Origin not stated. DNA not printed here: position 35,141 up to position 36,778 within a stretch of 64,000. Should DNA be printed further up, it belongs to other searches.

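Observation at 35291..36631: Bacterial homologue of the archaeal cyclic 2,3-diphosphoglycerate synthetase-like P-loop family next to dnaB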

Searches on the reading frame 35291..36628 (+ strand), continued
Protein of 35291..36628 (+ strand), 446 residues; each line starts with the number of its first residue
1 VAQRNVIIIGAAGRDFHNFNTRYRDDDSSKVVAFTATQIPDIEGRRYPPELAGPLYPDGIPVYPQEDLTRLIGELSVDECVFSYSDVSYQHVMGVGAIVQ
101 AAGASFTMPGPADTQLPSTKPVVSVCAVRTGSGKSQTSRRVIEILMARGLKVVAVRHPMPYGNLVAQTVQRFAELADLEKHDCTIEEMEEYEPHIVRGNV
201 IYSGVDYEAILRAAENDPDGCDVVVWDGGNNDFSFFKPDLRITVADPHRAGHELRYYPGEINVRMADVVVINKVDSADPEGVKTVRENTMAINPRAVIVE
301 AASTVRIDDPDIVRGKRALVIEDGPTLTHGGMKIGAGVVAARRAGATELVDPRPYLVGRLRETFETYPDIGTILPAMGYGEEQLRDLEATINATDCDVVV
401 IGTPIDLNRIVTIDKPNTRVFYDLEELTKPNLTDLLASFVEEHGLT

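Call 63: search_protein_families(library=ncbifam, proteins=[L069:4413-5360:+, L044:7307-8242:+, L019:10400-10864:+, L002:3223-5016:+], max_evalue=0.00001)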
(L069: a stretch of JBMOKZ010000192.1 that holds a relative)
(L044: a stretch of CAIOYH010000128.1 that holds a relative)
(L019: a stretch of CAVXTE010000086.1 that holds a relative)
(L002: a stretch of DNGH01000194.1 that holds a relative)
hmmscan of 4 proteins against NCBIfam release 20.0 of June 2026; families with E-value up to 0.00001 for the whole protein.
L069:4413-5360:+ (316 aa): 6 families
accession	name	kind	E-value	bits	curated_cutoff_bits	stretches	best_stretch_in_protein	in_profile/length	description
TIGR00746.1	arcC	equivalog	2.1e-107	358.7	358.25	1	5-314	1-308/309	carbamate kinase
NF009007.0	PRK12352.1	subfamily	5.2e-105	350.8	266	1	4-314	2-314/316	carbamate kinase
NF009008.0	PRK12354.1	subfamily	1.4e-94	316.7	361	1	6-315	2-300/308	carbamate kinase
NF006926.0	PRK09411.1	equivalog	2.9e-72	243.3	416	1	4-314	1-296/297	carbamate kinase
NF010661.0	PRK14058.1-3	equivalog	7.3e-08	31.8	251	0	153-307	119-265/283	acetylglutamate/acetylaminoadipate kinase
TIGR00761.1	argB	equivalog_domain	1e-07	31.8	151.3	0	177-295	126-231/231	acetylglutamate kinase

L044:7307-8242:+ (312 aa): 17 families
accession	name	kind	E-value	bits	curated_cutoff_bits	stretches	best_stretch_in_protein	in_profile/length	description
TIGR00670.1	asp_carb_tr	equivalog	1.1e-110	369.5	236.95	1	15-310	1-303/304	aspartate carbamoyltransferase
NF002032.1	PRK00856.1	equivalog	4.5e-100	334.7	263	1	16-309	2-296/297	aspartate carbamoyltransferase catalytic subunit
NF006046.0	PRK08192.1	equivalog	3.9e-78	263.1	512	1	13-311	5-318/339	aspartate carbamoyltransferase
NF008853.0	PRK11891.1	equivalog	5.7e-74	249.2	560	1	7-312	81-400/430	aspartate carbamoyltransferase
NF001986.0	PRK00779.1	subfamily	8.2e-48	163.1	306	1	11-310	2-304/307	ornithine carbamoyltransferase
TIGR00658.1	orni_carb_tr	equivalog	7.1e-45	153.5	280.85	1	15-310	1-303/304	ornithine carbamoyltransferase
NF009916.0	PRK13376.1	equivalog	3.5e-42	144.6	800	1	11-311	4-334/525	bifunctional aspartate carbamoyltransferase catalytic subunit/aspartate carbamoyltransferase regulatory subunit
NF010387.0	PRK13814.1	equivalog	3.7e-40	137.7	660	1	36-310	32-303/310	aspartate carbamoyltransferase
NF011380.0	PRK14805.1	equivalog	2.1e-32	112.4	421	1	16-310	3-300/302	ornithine carbamoyltransferase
TIGR04384.1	putr_carbamoyl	exception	2.2e-29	102.6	500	1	18-307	3-304/330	putrescine carbamoyltransferase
NF003286.0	PRK04284.1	subfamily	3.7e-25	88.7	515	1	11-283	3-284/332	ornithine carbamoyltransferase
NF003384.0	PRK04523.1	equivalog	1.8e-18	66.7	288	1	14-310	3-333/336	N-acetylornithine carbamoyltransferase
NF011379.0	PRK14804.1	equivalog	2.4e-17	63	373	1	15-308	7-308/311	ornithine carbamoyltransferase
NF002470.0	PRK01713.1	equivalog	1.5e-16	60.8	545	1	11-194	4-189/334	ornithine carbamoyltransferase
NF009213.0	PRK12562.1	subfamily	8e-13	48.5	559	1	14-275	6-277/334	ornithine carbamoyltransferase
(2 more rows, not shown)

L019:10400-10864:+ (155 aa): 3 families
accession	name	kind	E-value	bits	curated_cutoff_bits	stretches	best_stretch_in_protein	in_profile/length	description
TIGR00240.1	ATCase_reg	equivalog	1e-46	158.4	148.55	1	8-152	2-147/150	aspartate carbamoyltransferase regulatory subunit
NF002063.0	PRK00893.1-3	equivalog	7.3e-30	103.5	171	1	10-150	2-141/142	aspartate carbamoyltransferase regulatory subunit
NF009916.0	PRK13376.1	equivalog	4.8e-17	61.7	800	1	9-152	371-522/525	bifunctional aspartate carbamoyltransferase catalytic subunit/aspartate carbamoyltransferase regulatory subunit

L002:3223-5016:+ (598 aa): 4 families
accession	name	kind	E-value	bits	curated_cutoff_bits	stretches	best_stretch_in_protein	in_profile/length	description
TIGR00456.1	argS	equivalog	5.4e-128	427.8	261.65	1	71-598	20-569/569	arginine--tRNA ligase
NF002447.0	PRK01611.3-4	equivalog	4.4e-52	177.3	460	2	52-371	5-324/613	arginine--tRNA ligase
NF002446.0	PRK01611.3-3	equivalog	1e-51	176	399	3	74-226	27-175/636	arginine--tRNA ligase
NF045898.1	ArgS_rel_codon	equivalog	6e-37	127.8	340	2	53-239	7-180/327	ArgS-related anticodon-binding protein NrtL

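Call 65: list_cluster_members(proteins=[P0130, P0146, P0148, P0155, P0165, P0171, P0127, P0138, P0150, P0121])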
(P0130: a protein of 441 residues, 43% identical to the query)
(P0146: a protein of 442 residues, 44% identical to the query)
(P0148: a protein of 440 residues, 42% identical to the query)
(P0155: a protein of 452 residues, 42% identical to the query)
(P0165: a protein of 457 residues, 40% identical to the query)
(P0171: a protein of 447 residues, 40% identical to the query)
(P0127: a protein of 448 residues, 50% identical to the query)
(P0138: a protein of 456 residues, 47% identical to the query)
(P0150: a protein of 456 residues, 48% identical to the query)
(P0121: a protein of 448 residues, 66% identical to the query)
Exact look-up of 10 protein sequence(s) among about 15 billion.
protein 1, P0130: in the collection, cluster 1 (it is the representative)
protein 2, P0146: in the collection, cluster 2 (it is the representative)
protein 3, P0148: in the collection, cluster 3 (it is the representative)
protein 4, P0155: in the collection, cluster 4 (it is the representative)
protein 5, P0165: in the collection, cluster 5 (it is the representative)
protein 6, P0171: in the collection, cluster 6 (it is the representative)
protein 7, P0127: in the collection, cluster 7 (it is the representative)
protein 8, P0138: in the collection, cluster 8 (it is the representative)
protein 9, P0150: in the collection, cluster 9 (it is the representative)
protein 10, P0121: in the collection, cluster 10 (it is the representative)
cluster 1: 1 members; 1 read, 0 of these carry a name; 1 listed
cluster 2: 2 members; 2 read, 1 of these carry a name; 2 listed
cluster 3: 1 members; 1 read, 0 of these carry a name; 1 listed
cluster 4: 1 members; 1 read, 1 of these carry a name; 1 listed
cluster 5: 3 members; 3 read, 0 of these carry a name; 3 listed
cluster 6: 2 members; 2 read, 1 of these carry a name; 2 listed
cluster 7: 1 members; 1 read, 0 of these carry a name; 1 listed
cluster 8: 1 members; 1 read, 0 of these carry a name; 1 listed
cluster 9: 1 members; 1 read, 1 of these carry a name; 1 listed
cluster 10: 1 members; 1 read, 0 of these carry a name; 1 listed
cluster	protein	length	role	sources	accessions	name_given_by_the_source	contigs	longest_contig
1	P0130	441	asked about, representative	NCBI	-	-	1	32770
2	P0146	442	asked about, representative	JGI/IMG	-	-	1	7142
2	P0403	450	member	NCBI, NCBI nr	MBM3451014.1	MAG: GTPase [Armatimonadetes bacterium] | GTPase [Armatimonadota bacterium]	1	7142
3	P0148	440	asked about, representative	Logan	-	-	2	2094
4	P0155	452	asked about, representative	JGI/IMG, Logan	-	predicted GTPase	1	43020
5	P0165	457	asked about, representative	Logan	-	-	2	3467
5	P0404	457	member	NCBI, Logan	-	-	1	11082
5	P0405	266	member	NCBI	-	-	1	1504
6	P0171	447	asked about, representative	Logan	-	-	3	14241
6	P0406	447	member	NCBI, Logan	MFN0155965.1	MAG: GTPase [Gaiella sp.]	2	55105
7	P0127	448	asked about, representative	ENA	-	-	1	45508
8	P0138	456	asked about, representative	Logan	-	-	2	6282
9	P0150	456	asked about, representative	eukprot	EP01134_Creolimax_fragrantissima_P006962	CFRG6962T1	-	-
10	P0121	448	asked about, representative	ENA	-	-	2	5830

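Call 68: search_protein_families(library=ncbifam, proteins=[L024:5978-6988:+, L075:10355-11353:+, L045:11087-12139:+, L032:6804-7775:+, L077:3477-4445:+, L069:5366-6760:+, L069:6760-7893:+, L032:11532-12749:+, L075:6157-7986:+], max_evalue=1e-10)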
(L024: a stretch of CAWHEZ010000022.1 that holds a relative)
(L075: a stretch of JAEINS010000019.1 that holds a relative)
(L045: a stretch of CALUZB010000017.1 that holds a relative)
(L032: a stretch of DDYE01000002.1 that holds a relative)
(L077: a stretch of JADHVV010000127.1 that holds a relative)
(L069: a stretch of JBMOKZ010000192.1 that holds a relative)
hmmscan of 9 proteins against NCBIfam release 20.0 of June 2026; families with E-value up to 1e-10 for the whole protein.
L024:5978-6988:+ (337 aa): 16 families
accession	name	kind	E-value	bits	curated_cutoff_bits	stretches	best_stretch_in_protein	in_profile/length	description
NF003286.0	PRK04284.1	subfamily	2e-150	500.5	515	1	26-336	21-331/332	ornithine carbamoyltransferase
NF002470.0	PRK01713.1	equivalog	2.7e-140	467.5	545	1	26-335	22-333/334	ornithine carbamoyltransferase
NF009213.0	PRK12562.1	subfamily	3e-140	467.3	559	1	23-336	18-333/334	ornithine carbamoyltransferase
TIGR00658.1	orni_carb_tr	equivalog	6.2e-122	406.5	280.85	1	26-335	15-303/304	ornithine carbamoyltransferase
NF001986.0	PRK00779.1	subfamily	2.4e-94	315.9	306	1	24-288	18-274/307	ornithine carbamoyltransferase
TIGR04384.1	putr_carbamoyl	exception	1.1e-78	264.6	500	1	27-286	15-275/330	putrescine carbamoyltransferase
NF011380.0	PRK14805.1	equivalog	2.4e-73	246.9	421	1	26-336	16-301/302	ornithine carbamoyltransferase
NF011379.0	PRK14804.1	equivalog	1.5e-40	139.3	373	1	13-335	10-309/311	ornithine carbamoyltransferase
NF003384.0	PRK04523.1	equivalog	5.4e-38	130.9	288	1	28-333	17-331/336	N-acetylornithine carbamoyltransferase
NF002032.1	PRK00856.1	equivalog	2.7e-33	115.4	263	1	25-292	14-269/297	aspartate carbamoyltransferase catalytic subunit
TIGR00670.1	asp_carb_tr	equivalog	1.4e-30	106.5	236.95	1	27-293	16-276/304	aspartate carbamoyltransferase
NF008853.0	PRK11891.1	equivalog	7e-20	71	560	1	38-281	116-358/430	aspartate carbamoyltransferase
NF006046.0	PRK08192.1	equivalog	4.7e-18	65.5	512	1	44-335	39-317/339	aspartate carbamoyltransferase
NF010387.0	PRK13814.1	equivalog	4e-14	52.2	660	1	36-198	31-197/310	aspartate carbamoyltransferase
NF005538.0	PRK07200.1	equivalog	6e-12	45.3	453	0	26-107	36-117/396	knotted carbamoyltransferase YgeW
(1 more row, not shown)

L075:10355-11353:+ (333 aa): 15 families
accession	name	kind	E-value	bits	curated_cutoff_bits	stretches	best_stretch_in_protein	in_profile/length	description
NF003286.0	PRK04284.1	subfamily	1.5e-174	579.8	515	1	3-332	2-331/332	ornithine carbamoyltransferase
NF002470.0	PRK01713.1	equivalog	2.3e-155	517.1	545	1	1-331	1-333/334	ornithine carbamoyltransferase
NF009213.0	PRK12562.1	subfamily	4e-149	496.5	559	1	5-332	4-333/334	ornithine carbamoyltransferase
TIGR00658.1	orni_carb_tr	equivalog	4.4e-129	430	280.85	1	8-331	1-303/304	ornithine carbamoyltransferase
NF001986.0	PRK00779.1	subfamily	1.1e-95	320.3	306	1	6-284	4-274/307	ornithine carbamoyltransferase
TIGR04384.1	putr_carbamoyl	exception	4.7e-82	275.7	500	1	10-284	2-277/330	putrescine carbamoyltransferase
NF011380.0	PRK14805.1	equivalog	6.5e-74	248.7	421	1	8-332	2-301/302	ornithine carbamoyltransferase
NF011379.0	PRK14804.1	equivalog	4.3e-37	127.9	373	1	13-330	12-308/311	ornithine carbamoyltransferase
NF002032.1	PRK00856.1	equivalog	7.1e-32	110.8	263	1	8-282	1-265/297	aspartate carbamoyltransferase catalytic subunit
NF003384.0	PRK04523.1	equivalog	4.9e-31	108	288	1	8-329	4-331/336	N-acetylornithine carbamoyltransferase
TIGR00670.1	asp_carb_tr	equivalog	6.3e-31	107.6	236.95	1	9-283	2-272/304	aspartate carbamoyltransferase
NF006046.0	PRK08192.1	equivalog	1.8e-18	66.9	512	1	10-277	9-277/339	aspartate carbamoyltransferase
NF008853.0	PRK11891.1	equivalog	1.1e-16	60.5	560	1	41-277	122-358/430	aspartate carbamoyltransferase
NF010387.0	PRK13814.1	equivalog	2.1e-14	53.1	660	1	42-196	41-199/310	aspartate carbamoyltransferase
NF005538.0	PRK07200.1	equivalog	6.1e-12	45.2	453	0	4-235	18-273/396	knotted carbamoyltransferase YgeW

L045:11087-12139:+ (351 aa): 15 families
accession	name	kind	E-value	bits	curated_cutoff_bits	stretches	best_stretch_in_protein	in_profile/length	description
NF003286.0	PRK04284.1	subfamily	3.6e-158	526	515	1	10-338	2-330/332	ornithine carbamoyltransferase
NF002470.0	PRK01713.1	equivalog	9e-141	469.1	545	1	11-339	4-334/334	ornithine carbamoyltransferase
NF009213.0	PRK12562.1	subfamily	7.8e-135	449.5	559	1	11-339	3-333/334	ornithine carbamoyltransferase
TIGR00658.1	orni_carb_tr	equivalog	3e-121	404.3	280.85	1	15-338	1-303/304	ornithine carbamoyltransferase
NF001986.0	PRK00779.1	subfamily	1.4e-93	313.4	306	1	12-338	3-304/307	ornithine carbamoyltransferase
TIGR04384.1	putr_carbamoyl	exception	2.1e-81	273.6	500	1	16-339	1-308/330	putrescine carbamoyltransferase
NF011380.0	PRK14805.1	equivalog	3.6e-71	239.7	421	1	15-338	2-300/302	ornithine carbamoyltransferase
NF003384.0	PRK04523.1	equivalog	8.4e-35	120.4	288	1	15-337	4-332/336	N-acetylornithine carbamoyltransferase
NF011379.0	PRK14804.1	equivalog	4.5e-31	108.1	373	1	15-336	7-307/311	ornithine carbamoyltransferase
TIGR00670.1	asp_carb_tr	equivalog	1.1e-30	106.8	236.95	1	15-285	1-267/304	aspartate carbamoyltransferase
NF002032.1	PRK00856.1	equivalog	2.5e-30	105.7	263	1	15-334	1-293/297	aspartate carbamoyltransferase catalytic subunit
NF006046.0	PRK08192.1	equivalog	6.5e-23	81.5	512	1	11-283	3-276/339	aspartate carbamoyltransferase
NF008853.0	PRK11891.1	equivalog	1.6e-19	69.8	560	1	13-284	87-358/430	aspartate carbamoyltransferase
NF005538.0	PRK07200.1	equivalog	1.8e-13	50.3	453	0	9-335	16-373/396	knotted carbamoyltransferase YgeW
TIGR03316.1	ygeW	equivalog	1e-12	47.7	500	0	9-243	13-271/391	knotted carbamoyltransferase YgeW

L032:6804-7775:+ (324 aa): 5 families
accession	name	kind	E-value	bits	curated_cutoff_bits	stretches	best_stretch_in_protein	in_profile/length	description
TIGR02651.1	RNase_Z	equivalog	1.7e-25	89.7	292.95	1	208-298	201-284/302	ribonuclease Z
NF000801.0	PRK00055.1-3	equivalog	9.3e-22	77.5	252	1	147-300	149-287/307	ribonuclease Z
NF002558.0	PRK02126.1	subfamily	9.5e-17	61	315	0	207-297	241-327/345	ribonuclease Z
NF041851.1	cyc_nuc_deg_phdiest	equivalog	2.3e-15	56.7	400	1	75-289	24-228/253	cyclic nucleotide-degrading phosphodiesterase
NF000800.0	PRK00055.1-1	equivalog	2.2e-11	43.3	398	0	230-297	219-286/305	ribonuclease Z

L077:3477-4445:+ (323 aa): 4 families
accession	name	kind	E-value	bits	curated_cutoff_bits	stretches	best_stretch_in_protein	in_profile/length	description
TIGR00737.1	nifR3_yhdG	equivalog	4e-112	374.5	293.3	1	5-318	3-316/319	tRNA dihydrouridine synthase DusB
NF008774.0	PRK11815.1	equivalog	7.4e-32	110.6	269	1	9-300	12-307/337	tRNA dihydrouridine(20/20a) synthase DusA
NF007838.0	PRK10550.1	equivalog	6.8e-30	104.1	395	1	67-237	65-237/312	tRNA dihydrouridine(16) synthase DusC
TIGR00742.1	yjbN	subfamily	1.5e-21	77.1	397.2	1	11-239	2-238/318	tRNA dihydrouridine(20/20a) synthase DusA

L069:5366-6760:+ (465 aa): 12 families
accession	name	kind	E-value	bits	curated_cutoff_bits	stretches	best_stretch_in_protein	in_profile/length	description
TIGR02692.1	tRNA_CCA_actino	equivalog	3.8e-69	233.5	438.8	1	18-443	30-462/466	CCA tRNA nucleotidyltransferase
NF008137.0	PRK10885.1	equivalog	1.6e-55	188.5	451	1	18-336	3-312/409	multifunctional CCA addition/repair protein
NF009814.0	PRK13299.1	equivalog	2.7e-38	132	290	1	12-237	16-229/396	CCA tRNA nucleotidyltransferase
NF009813.0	PRK13298.1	equivalog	4e-37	128.1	606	1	18-333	3-312/417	tRNA CCA-pyrophosphorylase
TIGR01942.1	pcnB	subfamily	4e-30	105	305.65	1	19-242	33-247/425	polynucleotide adenylyltransferase PcnB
NF009812.0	PRK13297.1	equivalog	9.3e-29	100.7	624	1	18-240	14-223/364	tRNA CCA-pyrophosphorylase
NF009811.0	PRK13296.1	equivalog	1.1e-21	77.1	469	1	18-210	3-185/360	CCA tRNA nucleotidyltransferase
NF008634.1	PRK11623.1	equivalog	1e-19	70.5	702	1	19-241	64-288/469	polynucleotide adenylyltransferase PcnB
TIGR01693.1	UTase_glnD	equivalog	1.9e-19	69.4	519.4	1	145-334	319-522/850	[protein-PII] uridylyltransferase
NF003467.0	PRK05092.1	equivalog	2.5e-17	62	959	1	147-335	395-597/940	[protein-PII] uridylyltransferase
NF041569.1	A-tRNAntase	equivalog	1.9e-16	59.5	1440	1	18-236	482-695/880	A-adding tRNA nucleotidyltransferase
NF002895.0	PRK03381.1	equivalog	6e-12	44.5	631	1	160-348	329-521/782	[protein-PII] uridylyltransferase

L069:6760-7893:+ (378 aa): 3 families
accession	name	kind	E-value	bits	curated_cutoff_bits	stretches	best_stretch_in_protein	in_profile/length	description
NF001913.0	PRK00696.1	equivalog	1.3e-157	524.8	370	1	1-376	1-386/388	ADP-forming succinate--CoA ligase subunit beta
TIGR01016.1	sucCoAbeta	subfamily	9.5e-150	498.8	375.55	1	1-375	1-385/386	succinate-CoA ligase subunit beta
NF010647.0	PRK14046.1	equivalog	8.8e-127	423.4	604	1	1-374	1-384/392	malate--CoA ligase subunit beta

L032:11532-12749:+ (406 aa): 0 families

L075:6157-7986:+ (610 aa): 8 families
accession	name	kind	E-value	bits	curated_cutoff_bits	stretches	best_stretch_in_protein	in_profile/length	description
NF001484.0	PRK00331.1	subfamily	1.6e-253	842.5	381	1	1-610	1-601/601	isomerizing glutamine--fructose-6-phosphate transaminase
TIGR01135.1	glmS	equivalog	1.7e-246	819.5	418.05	1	2-610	1-607/607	glutamine--fructose-6-phosphate transaminase (isomerizing)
NF046059.1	NagB_SO3506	equivalog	1.5e-39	136.3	430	1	294-605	37-325/330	glucosamine-6-phosphate deaminase NagB-II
NF041128.1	glucosaP_deam_GlmD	equivalog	1.1e-33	116.8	580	1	330-607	65-321/323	glucosamine-6-phosphate deaminase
TIGR01134.1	purF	equivalog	2.4e-28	99.7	350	1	2-228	1-229/432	amidophosphoribosyltransferase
NF040776.2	AlsR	equivalog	1e-13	50.9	400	0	340-419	174-254/279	transcriptional repressor AlsR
TIGR01536.1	asn_synth_AEB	equivalog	9.2e-12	44.7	267.1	1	2-258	1-226/517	asparagine synthase (glutamine-hydrolyzing)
NF003915.0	PRK05441.1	subfamily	5.8e-11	42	168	0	340-419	129-210/300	N-acetylmuramic acid 6-phosphate etherase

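Call 72: find_encoding_contigs(protein=P0058, flank=10000, max_places=2)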
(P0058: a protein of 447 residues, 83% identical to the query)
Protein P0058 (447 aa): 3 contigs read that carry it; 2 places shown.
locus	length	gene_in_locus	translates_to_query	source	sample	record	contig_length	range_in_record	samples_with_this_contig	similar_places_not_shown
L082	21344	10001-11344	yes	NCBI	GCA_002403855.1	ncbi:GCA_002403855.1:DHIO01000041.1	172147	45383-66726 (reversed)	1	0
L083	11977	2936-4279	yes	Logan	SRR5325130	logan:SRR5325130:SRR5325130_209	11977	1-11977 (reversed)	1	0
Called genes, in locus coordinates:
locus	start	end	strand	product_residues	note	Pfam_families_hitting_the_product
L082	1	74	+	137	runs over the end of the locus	-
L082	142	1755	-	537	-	PF11832:DUF3352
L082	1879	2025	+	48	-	-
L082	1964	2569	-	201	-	PF13563:2_5_RNA_ligase2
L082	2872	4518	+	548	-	PF00512:HisKA, PF02518:HATPase_c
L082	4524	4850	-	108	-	PF07883:Cupin_2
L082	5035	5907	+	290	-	PF02548:Pantoate_transf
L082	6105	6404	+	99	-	PF02643:DUF192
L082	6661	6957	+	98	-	PF01250:Ribosomal_S6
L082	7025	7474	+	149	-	PF00436:SSB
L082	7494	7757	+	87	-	PF01084:Ribosomal_S18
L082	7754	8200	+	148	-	PF01281:Ribosomal_L9_N, PF03948:Ribosomal_L9_C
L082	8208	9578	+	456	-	PF00772:DnaB, PF13481:AAA_25, PF03796:DnaB_C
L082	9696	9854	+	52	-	-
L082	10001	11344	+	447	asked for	-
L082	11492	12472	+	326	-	-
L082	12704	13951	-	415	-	PF00817:IMS, PF11798:IMS_HHH (weak), PF21999:IMS_HHH_1 (faint), PF11799:IMS_C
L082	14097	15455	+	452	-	PF00171:Aldedh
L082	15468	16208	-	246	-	PF14451:Ub-Mut7C, PF01927:Mut7-C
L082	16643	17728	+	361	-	PF02985:HEAT (faint)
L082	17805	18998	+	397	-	PF02317:Octopine_DH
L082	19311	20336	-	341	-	PF08240:ADH_N, PF00107:ADH_zinc_N, PF13602:ADH_zinc_N_2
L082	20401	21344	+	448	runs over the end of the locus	PF07992:Pyr_redox_2 (faint), PF00890:FAD_binding_2 (weak), PF01593:Amino_oxidase, PF12831:FAD_oxidored (weak), PF13450:NAD_binding_8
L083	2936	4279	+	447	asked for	-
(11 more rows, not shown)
